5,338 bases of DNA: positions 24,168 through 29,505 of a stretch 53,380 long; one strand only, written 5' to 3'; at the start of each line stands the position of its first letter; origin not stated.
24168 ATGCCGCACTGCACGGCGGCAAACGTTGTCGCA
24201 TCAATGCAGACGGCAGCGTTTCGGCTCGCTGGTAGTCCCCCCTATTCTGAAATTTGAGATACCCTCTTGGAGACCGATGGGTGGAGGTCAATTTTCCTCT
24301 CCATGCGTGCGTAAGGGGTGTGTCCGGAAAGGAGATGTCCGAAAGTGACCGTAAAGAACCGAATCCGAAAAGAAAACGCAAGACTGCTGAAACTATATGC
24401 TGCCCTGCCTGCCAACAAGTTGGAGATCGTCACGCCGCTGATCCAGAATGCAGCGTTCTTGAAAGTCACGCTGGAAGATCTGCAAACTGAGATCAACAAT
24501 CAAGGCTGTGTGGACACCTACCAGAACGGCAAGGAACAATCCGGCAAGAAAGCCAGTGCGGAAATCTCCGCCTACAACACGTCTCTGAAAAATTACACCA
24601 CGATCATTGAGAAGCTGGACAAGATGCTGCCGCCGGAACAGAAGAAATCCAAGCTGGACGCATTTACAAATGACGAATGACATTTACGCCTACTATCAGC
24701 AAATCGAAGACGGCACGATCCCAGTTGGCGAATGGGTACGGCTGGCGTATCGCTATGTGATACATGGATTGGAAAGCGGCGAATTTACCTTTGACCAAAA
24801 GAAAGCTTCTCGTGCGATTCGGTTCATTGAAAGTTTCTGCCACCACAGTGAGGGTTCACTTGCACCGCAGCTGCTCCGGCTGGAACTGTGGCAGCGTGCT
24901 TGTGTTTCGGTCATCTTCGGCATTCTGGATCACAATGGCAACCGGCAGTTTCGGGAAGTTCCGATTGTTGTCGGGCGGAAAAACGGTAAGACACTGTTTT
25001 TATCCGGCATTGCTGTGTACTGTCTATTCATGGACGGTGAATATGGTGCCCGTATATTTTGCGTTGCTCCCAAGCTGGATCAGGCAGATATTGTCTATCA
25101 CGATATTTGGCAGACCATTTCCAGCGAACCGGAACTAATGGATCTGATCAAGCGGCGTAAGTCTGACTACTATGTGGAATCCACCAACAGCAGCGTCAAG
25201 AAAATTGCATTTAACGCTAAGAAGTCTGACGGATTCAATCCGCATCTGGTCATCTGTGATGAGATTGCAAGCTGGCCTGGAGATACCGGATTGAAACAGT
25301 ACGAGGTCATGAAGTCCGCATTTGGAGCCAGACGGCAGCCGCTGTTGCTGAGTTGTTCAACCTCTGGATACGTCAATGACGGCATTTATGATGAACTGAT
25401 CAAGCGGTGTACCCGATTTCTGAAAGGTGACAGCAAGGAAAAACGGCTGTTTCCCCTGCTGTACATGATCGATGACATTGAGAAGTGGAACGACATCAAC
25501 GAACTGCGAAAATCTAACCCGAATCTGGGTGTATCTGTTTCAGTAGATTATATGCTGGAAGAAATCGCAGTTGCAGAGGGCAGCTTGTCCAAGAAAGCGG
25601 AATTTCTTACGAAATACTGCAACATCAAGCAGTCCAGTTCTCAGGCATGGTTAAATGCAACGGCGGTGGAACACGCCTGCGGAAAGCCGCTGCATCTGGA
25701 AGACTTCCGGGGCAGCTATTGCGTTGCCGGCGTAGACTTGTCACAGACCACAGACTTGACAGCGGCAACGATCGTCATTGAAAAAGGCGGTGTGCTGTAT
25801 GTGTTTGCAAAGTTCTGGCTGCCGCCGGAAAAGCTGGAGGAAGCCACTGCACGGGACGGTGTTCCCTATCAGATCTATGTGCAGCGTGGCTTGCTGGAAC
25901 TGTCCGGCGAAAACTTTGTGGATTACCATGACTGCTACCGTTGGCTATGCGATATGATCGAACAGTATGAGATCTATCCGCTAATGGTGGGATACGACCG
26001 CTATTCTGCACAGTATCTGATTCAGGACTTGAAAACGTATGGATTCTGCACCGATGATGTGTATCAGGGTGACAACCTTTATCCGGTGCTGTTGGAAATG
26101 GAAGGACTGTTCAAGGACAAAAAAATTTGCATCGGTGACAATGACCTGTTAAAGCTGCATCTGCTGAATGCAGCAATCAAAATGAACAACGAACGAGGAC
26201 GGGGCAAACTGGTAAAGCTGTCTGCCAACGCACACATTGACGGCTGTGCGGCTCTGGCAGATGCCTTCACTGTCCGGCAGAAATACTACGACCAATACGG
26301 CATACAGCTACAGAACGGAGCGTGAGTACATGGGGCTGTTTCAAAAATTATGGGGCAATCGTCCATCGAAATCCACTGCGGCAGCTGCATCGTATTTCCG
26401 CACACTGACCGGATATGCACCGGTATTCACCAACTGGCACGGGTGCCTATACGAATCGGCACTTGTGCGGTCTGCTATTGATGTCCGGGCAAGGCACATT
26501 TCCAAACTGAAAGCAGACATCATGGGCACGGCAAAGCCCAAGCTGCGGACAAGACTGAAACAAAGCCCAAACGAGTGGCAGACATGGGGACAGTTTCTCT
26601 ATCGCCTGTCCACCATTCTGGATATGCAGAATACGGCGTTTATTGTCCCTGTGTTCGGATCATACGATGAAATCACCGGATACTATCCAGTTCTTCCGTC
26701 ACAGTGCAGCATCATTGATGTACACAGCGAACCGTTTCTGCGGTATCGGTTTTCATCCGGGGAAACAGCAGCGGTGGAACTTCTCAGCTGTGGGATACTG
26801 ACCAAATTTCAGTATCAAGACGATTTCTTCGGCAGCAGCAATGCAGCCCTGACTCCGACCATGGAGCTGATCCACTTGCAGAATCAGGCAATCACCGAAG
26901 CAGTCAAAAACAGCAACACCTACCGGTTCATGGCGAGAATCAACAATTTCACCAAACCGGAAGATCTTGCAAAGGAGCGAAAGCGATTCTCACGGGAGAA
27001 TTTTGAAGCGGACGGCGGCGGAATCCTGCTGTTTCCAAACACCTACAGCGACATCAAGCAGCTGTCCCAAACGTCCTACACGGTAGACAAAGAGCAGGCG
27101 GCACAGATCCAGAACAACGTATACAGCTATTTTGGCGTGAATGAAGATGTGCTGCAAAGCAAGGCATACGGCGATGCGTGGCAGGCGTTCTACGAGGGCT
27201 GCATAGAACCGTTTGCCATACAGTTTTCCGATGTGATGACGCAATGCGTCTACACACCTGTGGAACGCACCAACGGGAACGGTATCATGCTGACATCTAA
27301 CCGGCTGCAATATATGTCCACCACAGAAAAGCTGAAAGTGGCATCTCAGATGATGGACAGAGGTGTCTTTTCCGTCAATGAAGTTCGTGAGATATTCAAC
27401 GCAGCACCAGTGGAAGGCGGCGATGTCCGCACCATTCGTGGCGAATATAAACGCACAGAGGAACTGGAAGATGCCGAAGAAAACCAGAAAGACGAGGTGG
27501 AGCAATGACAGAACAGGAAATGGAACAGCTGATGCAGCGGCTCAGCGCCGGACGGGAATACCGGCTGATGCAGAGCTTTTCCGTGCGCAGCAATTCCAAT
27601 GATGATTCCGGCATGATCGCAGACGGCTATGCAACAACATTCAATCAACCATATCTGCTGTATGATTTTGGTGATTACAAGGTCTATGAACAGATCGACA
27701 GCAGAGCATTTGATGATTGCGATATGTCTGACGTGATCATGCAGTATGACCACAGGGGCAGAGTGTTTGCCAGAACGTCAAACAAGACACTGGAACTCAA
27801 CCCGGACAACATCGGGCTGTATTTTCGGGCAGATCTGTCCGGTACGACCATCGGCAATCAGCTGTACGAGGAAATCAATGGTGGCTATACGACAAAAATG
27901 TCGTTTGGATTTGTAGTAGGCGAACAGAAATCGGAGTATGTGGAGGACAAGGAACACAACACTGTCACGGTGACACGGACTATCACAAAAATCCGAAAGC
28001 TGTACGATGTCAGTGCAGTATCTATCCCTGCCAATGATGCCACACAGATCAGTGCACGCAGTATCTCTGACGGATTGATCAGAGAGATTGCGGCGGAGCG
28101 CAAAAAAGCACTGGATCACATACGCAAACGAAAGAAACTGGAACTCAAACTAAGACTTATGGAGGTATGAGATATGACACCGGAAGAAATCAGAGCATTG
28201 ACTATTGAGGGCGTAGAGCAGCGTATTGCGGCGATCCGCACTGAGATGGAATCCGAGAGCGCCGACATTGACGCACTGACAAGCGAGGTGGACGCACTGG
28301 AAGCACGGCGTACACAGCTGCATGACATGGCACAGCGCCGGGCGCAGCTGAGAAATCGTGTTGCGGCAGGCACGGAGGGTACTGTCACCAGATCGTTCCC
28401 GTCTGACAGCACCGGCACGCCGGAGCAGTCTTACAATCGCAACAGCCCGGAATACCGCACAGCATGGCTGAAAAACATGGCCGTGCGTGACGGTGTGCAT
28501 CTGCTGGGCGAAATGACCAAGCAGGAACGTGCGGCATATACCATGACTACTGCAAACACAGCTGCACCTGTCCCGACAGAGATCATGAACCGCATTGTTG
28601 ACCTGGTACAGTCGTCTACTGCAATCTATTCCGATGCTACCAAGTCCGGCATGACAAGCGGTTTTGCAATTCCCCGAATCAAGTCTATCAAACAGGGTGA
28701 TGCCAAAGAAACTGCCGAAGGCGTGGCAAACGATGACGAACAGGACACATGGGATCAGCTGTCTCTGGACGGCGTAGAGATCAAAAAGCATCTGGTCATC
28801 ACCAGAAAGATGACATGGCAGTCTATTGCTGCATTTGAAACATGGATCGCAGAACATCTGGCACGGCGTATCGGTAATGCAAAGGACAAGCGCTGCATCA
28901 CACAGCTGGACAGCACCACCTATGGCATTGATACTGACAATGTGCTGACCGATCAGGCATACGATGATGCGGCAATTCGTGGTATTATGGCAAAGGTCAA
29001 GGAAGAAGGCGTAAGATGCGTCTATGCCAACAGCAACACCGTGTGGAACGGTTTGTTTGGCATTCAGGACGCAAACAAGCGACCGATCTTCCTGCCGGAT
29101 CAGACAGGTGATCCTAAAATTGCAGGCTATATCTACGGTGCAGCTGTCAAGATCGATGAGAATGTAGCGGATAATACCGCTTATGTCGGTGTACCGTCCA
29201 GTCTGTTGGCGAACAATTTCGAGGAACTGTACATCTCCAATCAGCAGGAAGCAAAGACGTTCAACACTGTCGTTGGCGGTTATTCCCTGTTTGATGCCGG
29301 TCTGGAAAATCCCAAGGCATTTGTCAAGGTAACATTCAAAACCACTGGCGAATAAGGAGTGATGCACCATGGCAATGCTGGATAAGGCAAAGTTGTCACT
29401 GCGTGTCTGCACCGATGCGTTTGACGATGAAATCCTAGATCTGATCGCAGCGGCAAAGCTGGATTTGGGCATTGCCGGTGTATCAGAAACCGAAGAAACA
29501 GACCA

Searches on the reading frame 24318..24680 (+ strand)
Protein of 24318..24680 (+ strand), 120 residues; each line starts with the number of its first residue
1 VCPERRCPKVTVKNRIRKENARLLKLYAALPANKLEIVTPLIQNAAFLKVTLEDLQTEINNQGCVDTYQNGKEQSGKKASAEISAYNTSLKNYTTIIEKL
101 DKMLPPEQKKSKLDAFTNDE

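Call 12: search_protein_families(library=phrogs, proteins=[window:24318-24680:+], max_evalue=0.00001)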
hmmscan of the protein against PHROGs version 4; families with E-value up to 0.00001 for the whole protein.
window:24318-24680:+ (120 aa): 1 family
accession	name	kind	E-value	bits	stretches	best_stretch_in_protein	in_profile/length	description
phrog_1066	-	unknown function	5.6e-29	101.7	1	11-118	8-116/119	-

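Call 52: search_protein_families(library=pfam, proteins=[window:24318-24680:+], max_evalue=0.01)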
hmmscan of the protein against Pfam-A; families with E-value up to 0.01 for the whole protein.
window:24318-24680:+ (120 aa): 0 families

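Call 78: search_solved_structures(query=window:24318-24680:+, max_evalue=10)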
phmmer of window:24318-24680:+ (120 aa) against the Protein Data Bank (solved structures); distinct sequences matched with E-value up to 10: 2.
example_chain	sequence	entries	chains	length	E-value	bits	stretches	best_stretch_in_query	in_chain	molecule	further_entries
5yfp_G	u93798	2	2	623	1.2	13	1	19-108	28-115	Exocyst complex component EXO70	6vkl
5fv0_A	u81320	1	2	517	1.8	12.4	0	13-59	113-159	ESX secretion system protein EccC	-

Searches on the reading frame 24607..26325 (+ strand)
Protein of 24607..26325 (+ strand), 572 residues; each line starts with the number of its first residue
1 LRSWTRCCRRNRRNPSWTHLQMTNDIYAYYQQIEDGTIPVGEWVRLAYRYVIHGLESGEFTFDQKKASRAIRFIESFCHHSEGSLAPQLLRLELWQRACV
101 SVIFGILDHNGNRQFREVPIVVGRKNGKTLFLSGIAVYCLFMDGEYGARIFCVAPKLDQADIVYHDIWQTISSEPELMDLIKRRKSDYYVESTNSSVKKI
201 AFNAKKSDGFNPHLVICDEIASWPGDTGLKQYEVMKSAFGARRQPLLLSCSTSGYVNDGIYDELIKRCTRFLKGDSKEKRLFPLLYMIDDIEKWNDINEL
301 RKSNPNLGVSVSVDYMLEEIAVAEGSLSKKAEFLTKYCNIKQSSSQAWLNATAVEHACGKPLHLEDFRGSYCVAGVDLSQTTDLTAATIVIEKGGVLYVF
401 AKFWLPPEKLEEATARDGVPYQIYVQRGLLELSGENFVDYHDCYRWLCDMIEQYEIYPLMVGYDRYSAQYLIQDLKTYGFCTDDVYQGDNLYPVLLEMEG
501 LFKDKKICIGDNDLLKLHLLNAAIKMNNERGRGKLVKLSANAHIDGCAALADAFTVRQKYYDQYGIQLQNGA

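Call 12: search_protein_families(library=phrogs, proteins=[window:24607-26325:+], max_evalue=0.00001)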
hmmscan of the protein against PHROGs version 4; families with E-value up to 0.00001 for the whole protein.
window:24607-26325:+ (572 aa): 5 families
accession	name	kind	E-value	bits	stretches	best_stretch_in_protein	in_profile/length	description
phrog_9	-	head and packaging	2.7e-136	457.5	1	28-564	169-670/812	terminase large subunit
phrog_2699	-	head and packaging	5.5e-59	200.6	1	266-562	3-298/315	terminase large subunit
phrog_4914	-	head and packaging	6.1e-33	115.2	1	23-214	8-212/213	terminase large subunit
phrog_10517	-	head and packaging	1.9e-25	90.6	1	23-171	34-185/207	terminase large subunit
phrog_37124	-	unknown function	1e-07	32.9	1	377-490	2-127/143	-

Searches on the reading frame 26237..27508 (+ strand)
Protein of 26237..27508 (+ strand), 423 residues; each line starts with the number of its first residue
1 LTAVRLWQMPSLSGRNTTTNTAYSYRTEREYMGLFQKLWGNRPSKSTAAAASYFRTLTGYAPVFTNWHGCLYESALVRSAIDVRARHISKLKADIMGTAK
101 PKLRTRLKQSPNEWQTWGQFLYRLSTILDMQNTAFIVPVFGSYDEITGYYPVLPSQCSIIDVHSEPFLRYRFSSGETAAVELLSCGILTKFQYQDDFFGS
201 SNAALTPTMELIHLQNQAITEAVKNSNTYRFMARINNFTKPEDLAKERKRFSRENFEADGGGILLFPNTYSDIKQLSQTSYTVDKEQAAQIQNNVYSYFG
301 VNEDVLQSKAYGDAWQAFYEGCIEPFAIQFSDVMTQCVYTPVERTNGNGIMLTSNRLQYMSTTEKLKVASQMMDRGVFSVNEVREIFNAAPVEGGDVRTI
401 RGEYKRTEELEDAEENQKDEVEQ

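Call 12: search_protein_families(library=phrogs, proteins=[window:26237-27508:+], max_evalue=0.00001)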
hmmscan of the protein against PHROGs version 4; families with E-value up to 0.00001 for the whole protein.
window:26237-27508:+ (423 aa): 3 families
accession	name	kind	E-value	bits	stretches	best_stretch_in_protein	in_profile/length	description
phrog_12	-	head and packaging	4.9e-43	149.1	1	21-414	27-440/646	portal protein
phrog_29023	-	unknown function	1.4e-12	48.9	1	312-404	6-98/152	-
phrog_2662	-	head and packaging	7.1e-06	25.9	0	291-398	301-414/717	portal protein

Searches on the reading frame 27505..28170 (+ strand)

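Call 12: search_protein_families(library=phrogs, proteins=[window:27505-28170:+], max_evalue=0.00001)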
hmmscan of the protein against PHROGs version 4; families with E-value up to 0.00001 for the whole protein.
window:27505-28170:+ (221 aa): 9 families
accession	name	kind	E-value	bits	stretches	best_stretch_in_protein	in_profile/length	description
phrog_80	-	head and packaging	1.7e-45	157.4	1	17-217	209-407/607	head maturation protease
phrog_9644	-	head and packaging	6.9e-25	89.1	1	24-211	152-330/341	head maturation protease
phrog_2263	-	head and packaging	7.3e-21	75.7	1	40-183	42-174/551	major head protein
phrog_13042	-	head and packaging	7e-19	69.2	1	24-193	12-180/386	major head protein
phrog_7053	-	head and packaging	2.4e-16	61.3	1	22-208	23-211/390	head maturation protease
phrog_36211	-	head and packaging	6.3e-13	49.5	1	37-188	19-167/378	head maturation protease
phrog_37668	-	head and packaging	1.5e-11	45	1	26-188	11-169/313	head maturation protease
phrog_3244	-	head and packaging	1.6e-09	38.9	1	97-191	91-186/326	head maturation protease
phrog_617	-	head and packaging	3e-06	27.4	1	105-190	85-166/626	major head protein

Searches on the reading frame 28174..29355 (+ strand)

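Call 12: search_protein_families(library=phrogs, proteins=[window:28174-29355:+], max_evalue=0.00001)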
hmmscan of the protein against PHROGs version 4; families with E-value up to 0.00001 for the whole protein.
window:28174-29355:+ (393 aa): 2 families
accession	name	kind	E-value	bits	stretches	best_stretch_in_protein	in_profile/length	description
phrog_10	-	head and packaging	5e-38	132.6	1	11-392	265-639/752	major head protein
phrog_617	-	head and packaging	4.5e-09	36.7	1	112-360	329-587/626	major head protein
